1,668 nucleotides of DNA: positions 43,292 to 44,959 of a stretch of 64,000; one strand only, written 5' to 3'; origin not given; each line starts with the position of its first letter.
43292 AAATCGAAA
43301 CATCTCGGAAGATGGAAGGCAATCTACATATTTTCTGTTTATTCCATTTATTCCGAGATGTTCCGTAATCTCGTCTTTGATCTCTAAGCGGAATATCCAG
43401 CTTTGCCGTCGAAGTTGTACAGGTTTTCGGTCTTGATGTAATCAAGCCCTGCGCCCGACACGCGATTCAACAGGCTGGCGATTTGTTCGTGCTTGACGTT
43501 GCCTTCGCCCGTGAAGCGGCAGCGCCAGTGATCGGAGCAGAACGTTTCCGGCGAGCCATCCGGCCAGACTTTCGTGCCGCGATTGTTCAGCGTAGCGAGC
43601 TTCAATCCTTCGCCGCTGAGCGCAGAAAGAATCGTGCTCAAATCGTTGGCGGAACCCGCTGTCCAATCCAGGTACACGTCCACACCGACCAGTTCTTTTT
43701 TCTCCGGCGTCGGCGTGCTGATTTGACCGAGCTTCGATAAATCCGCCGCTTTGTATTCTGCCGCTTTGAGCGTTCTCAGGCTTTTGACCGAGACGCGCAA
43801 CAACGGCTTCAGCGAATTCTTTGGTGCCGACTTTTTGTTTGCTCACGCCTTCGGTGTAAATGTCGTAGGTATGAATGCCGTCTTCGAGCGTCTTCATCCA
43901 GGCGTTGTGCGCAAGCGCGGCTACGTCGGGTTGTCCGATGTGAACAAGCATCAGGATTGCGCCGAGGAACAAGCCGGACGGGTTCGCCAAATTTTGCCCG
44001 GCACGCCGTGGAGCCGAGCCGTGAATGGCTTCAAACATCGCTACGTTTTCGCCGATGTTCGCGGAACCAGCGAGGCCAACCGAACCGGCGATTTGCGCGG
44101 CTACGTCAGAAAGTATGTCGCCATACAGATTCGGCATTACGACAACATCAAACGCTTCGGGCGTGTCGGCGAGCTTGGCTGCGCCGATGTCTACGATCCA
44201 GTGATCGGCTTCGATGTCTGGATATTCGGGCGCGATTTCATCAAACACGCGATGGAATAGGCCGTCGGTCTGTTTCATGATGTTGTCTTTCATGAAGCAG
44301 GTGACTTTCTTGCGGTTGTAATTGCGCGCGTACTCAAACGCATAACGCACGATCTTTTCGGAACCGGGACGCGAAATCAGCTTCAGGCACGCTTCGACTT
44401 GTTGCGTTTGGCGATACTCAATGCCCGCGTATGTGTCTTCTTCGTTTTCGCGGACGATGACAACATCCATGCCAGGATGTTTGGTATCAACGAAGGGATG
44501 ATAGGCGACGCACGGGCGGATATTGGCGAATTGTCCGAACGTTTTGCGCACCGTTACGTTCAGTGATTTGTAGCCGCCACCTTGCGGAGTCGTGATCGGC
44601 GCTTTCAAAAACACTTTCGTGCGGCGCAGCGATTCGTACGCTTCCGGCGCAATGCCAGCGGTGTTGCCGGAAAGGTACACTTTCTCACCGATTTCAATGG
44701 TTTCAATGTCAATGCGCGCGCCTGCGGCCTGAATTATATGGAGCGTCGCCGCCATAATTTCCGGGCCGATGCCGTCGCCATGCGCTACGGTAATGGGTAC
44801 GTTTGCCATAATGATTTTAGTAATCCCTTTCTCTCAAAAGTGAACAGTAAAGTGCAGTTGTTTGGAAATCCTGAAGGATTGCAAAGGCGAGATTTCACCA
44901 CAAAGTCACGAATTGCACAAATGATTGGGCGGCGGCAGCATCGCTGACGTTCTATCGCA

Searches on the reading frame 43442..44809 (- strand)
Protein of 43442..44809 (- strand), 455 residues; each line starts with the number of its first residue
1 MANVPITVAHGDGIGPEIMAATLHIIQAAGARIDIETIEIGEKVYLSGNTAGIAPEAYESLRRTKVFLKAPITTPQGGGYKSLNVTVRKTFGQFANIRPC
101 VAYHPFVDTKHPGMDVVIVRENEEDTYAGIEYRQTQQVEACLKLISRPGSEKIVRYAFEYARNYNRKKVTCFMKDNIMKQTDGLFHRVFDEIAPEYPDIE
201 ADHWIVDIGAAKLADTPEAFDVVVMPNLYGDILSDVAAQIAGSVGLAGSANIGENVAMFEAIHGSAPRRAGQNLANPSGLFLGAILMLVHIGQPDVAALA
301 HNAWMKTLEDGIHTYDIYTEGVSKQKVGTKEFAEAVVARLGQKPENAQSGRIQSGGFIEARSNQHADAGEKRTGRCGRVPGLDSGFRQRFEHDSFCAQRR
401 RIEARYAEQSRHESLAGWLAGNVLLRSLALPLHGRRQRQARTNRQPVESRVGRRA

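Call 49: search_protein_families(library=pfam, proteins=[window:43442-44809:-], max_evalue=0.00001)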
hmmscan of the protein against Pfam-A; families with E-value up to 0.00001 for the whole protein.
window:43442-44809:- (455 aa): 1 family
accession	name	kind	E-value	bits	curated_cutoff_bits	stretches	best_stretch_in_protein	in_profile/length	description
PF00180.25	Iso_dh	-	3.5e-90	303.2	27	1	6-336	2-348/348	Isocitrate/isopropylmalate dehydrogenase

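Call 61: list_cluster_members(proteins=[window:43442-44809:-, window:39736-40866:-, window:60125-61150:-, window:51978-52724:+, window:57881-58627:+, window:48155-48793:+, window:49184-49912:+, window:54848-55765:+, window:32154-33782:+, window:7478-8737:+])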
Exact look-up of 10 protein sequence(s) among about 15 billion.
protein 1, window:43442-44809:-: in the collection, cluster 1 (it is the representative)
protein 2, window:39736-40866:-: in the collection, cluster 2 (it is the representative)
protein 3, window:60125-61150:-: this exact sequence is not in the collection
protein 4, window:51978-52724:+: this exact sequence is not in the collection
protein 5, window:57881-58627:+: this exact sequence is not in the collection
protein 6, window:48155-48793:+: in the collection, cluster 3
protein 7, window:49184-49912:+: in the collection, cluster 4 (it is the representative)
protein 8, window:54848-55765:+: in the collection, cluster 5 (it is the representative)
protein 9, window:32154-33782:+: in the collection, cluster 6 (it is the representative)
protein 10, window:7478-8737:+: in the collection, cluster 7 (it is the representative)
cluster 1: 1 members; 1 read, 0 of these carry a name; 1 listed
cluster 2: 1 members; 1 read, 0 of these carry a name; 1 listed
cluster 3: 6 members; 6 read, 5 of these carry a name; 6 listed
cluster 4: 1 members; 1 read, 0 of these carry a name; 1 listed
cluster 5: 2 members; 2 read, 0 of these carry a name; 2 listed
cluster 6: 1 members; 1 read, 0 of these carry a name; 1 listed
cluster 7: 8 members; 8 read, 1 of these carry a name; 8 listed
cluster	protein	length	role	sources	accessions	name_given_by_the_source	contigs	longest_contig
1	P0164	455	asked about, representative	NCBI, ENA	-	-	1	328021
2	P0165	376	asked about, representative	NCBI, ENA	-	-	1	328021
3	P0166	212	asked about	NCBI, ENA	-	-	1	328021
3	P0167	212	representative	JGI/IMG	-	DNA-binding NarL/FixJ family response regulator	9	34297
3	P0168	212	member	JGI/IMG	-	DNA-binding NarL/FixJ family response regulator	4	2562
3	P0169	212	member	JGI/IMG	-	DNA-binding NarL/FixJ family response regulator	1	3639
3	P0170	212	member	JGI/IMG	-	DNA-binding NarL/FixJ family response regulator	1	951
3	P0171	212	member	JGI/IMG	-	DNA-binding NarL/FixJ family response regulator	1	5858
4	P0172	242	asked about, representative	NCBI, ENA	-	-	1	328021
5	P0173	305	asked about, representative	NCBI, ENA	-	-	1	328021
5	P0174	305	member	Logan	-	-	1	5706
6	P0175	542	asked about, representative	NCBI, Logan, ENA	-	-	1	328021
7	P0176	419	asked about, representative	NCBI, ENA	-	-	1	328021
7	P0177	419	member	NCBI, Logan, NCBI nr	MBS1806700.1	MAG: ABC transporter permease [Acidobacteria bacterium] | ABC transporter permease [Acidobacteriota bacterium]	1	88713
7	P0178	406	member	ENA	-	-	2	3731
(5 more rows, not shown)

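Call 62: find_encoding_contigs(protein=P0167, flank=10000, max_places=5)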
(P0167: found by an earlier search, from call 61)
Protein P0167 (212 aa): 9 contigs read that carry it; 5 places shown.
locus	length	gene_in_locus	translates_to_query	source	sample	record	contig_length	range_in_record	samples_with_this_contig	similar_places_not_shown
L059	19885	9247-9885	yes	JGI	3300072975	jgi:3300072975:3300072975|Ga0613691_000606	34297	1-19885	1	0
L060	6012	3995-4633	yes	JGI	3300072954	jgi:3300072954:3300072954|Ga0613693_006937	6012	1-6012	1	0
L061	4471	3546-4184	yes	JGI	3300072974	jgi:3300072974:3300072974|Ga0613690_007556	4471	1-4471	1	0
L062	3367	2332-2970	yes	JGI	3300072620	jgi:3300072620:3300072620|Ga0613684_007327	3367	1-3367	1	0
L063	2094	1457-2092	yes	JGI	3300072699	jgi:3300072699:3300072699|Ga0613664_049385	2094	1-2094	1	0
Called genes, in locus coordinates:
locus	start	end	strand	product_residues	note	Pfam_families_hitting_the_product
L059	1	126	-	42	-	PF00009:GTP_EFTU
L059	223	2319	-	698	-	PF00009:GTP_EFTU, PF03144:GTP_EFTU_D2, PF22042:EF-G_D2, PF14492:EFG_III, PF16658:RF3_C, PF03764:EFG_IV, PF00679:EFG_C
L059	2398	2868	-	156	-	PF00177:Ribosomal_S7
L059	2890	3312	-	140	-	PF00164:Ribosom_S12_S23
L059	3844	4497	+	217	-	PF06439:3keto-disac_hyd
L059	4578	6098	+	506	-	PF01546:Peptidase_M20, PF07687:M20_dimer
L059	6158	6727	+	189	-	PF07494:Reg_prop (faint)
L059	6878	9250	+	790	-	PF07494:Reg_prop (weak), PF07495:Y_Y_Y, PF07730:HisKA_3, PF02518:HATPase_c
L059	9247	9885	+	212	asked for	PF00072:Response_reg, PF00196:GerE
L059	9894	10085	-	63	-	-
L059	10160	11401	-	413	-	PF14690:Zn_ribbon_ISL3 (weak), PF01610:DDE_Tnp_ISL3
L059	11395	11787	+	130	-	-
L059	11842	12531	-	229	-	PF13489:Methyltransf_23, PF01209:Ubie_methyltran, PF13847:Methyltransf_31 (weak), PF08241:Methyltransf_11, PF08242:Methyltransf_12, PF13649:Methyltransf_25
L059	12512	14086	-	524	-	PF02366:PMT, PF13231:PMT_2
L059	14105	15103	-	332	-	PF01522:Polysacc_deac_1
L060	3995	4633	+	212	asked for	PF00072:Response_reg, PF00196:GerE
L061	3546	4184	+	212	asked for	PF00072:Response_reg, PF00196:GerE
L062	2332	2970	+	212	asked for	PF00072:Response_reg, PF00196:GerE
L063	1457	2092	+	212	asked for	PF00072:Response_reg, PF00196:GerE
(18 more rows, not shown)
